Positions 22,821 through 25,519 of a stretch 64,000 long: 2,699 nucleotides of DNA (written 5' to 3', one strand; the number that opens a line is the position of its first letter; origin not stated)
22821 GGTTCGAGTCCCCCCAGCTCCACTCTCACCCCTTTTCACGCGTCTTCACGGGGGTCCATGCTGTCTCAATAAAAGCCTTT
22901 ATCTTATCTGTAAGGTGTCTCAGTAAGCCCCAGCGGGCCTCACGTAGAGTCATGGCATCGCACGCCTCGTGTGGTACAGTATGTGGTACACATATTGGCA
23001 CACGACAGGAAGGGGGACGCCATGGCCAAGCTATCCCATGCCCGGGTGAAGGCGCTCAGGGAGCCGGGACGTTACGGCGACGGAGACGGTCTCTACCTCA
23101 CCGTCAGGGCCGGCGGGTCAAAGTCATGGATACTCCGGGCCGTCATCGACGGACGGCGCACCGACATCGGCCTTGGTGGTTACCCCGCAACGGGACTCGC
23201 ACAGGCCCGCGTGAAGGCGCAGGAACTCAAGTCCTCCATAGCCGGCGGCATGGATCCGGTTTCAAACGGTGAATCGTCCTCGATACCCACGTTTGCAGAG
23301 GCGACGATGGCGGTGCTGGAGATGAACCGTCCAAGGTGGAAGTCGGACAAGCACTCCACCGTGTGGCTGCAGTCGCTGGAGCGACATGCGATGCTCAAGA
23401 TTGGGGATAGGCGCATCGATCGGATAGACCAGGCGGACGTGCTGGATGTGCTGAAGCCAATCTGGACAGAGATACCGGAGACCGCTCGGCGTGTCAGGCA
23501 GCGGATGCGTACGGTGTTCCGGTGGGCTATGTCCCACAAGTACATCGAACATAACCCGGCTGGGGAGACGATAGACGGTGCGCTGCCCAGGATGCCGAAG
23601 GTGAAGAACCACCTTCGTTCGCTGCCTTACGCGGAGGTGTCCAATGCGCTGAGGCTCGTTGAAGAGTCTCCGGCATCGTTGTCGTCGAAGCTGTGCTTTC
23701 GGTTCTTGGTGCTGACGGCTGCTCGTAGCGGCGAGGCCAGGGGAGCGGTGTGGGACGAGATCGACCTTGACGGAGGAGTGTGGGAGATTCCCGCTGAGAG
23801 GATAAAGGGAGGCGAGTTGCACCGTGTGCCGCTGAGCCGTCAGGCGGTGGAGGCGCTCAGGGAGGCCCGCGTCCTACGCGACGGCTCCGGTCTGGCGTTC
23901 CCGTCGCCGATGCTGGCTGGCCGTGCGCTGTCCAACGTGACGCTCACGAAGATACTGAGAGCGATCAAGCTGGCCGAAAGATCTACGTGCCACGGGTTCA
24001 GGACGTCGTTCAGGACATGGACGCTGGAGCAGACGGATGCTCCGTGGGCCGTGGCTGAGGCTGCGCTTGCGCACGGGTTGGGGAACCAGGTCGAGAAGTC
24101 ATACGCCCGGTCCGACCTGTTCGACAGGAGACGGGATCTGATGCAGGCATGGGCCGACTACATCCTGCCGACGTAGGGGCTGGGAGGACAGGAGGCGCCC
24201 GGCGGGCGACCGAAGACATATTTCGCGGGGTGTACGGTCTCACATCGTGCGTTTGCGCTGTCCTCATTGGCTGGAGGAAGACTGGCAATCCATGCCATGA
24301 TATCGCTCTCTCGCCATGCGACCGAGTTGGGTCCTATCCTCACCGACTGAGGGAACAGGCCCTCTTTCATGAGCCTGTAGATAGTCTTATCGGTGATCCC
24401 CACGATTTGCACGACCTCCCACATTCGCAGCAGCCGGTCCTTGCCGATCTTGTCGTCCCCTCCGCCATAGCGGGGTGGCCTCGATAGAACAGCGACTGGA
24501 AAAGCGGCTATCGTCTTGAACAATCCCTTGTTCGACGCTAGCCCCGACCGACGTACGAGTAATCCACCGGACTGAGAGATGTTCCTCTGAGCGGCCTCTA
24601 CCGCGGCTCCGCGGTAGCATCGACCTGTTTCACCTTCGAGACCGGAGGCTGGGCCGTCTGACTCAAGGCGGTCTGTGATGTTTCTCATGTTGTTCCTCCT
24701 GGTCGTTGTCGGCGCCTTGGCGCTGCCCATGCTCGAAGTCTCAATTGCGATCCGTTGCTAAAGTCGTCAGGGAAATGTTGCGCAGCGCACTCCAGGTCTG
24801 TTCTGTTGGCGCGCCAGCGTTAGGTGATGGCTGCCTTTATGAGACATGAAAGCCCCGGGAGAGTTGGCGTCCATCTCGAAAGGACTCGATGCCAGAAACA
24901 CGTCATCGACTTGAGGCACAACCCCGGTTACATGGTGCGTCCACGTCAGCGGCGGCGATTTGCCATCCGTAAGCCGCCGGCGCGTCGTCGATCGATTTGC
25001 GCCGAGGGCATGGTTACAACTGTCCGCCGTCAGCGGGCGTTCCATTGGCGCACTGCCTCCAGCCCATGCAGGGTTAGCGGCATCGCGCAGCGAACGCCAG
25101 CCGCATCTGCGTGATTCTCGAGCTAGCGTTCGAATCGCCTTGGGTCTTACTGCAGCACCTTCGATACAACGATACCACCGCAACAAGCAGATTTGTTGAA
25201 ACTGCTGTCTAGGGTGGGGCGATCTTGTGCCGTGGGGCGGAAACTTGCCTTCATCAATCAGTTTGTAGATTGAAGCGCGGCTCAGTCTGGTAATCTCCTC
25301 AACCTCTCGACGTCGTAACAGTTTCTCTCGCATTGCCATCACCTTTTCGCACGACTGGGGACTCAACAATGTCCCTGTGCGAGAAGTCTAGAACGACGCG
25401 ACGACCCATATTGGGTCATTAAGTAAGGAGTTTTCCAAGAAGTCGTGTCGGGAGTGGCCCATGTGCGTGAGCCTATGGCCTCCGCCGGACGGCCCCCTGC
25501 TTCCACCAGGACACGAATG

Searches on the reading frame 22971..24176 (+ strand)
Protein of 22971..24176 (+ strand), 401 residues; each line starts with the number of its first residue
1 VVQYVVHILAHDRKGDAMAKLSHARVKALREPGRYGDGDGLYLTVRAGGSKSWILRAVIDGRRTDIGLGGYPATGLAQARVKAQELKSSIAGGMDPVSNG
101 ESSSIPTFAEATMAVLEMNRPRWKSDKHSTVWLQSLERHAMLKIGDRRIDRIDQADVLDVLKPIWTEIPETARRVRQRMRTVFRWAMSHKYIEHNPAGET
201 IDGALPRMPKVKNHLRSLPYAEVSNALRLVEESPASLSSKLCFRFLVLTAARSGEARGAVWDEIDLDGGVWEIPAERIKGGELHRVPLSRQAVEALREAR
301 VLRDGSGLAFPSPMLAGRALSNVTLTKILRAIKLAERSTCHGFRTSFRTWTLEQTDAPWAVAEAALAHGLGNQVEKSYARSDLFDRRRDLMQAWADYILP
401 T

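Call 43: search_protein_families(library=pfam, proteins=[window:22971-24176:+], max_evalue=0.0001)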
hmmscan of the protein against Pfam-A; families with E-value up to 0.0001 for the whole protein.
window:22971-24176:+ (401 aa): 3 families
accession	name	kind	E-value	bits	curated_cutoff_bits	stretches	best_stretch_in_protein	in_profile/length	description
PF22022.2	Phage_int_M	-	2.5e-26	92.2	27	1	108-198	1-91/96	Phage integrase central domain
PF13356.12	Arm-DNA-bind_3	-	1.2e-18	67.4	27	1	21-98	1-78/83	Arm DNA-binding domain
PF00589.27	Phage_integrase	-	9.4e-17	61.8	27.1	1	220-381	5-168/172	Phage integrase family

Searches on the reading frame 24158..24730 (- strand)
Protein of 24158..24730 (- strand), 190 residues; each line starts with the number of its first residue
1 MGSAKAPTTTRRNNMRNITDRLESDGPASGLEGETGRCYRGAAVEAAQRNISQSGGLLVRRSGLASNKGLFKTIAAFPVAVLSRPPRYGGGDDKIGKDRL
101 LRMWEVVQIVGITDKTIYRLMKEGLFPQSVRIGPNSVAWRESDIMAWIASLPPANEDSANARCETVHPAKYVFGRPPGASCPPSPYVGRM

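Call 43: search_protein_families(library=pfam, proteins=[window:24158-24730:-], max_evalue=0.0001)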
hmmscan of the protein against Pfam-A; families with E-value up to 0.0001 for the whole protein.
window:24158-24730:- (190 aa): 2 families
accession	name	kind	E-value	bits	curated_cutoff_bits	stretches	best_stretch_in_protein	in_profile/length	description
PF05930.18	Phage_AlpA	-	1.2e-17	63.9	21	1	98-148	1-51/51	Prophage CP4-57 regulatory protein (AlpA)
PF12728.13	HTH_17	-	4.1e-06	27.4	27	1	105-150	6-49/51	Helix-turn-helix domain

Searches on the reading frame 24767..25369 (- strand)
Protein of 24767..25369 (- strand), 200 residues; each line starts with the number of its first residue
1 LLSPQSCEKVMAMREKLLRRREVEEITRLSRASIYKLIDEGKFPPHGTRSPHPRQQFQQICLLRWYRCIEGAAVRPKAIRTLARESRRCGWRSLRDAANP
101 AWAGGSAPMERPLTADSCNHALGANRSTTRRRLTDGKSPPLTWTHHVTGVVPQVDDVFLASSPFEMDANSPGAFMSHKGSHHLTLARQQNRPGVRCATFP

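Call 43: search_protein_families(library=pfam, proteins=[window:24767-25369:-], max_evalue=0.0001)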
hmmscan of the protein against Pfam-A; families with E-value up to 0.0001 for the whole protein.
window:24767-25369:- (200 aa): 2 families
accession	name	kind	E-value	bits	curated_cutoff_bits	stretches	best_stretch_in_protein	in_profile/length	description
PF05930.18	Phage_AlpA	-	6.3e-09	36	21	1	16-45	2-31/51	Prophage CP4-57 regulatory protein (AlpA)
PF12728.13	HTH_17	-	1.7e-05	25.4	27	1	19-47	3-31/51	Helix-turn-helix domain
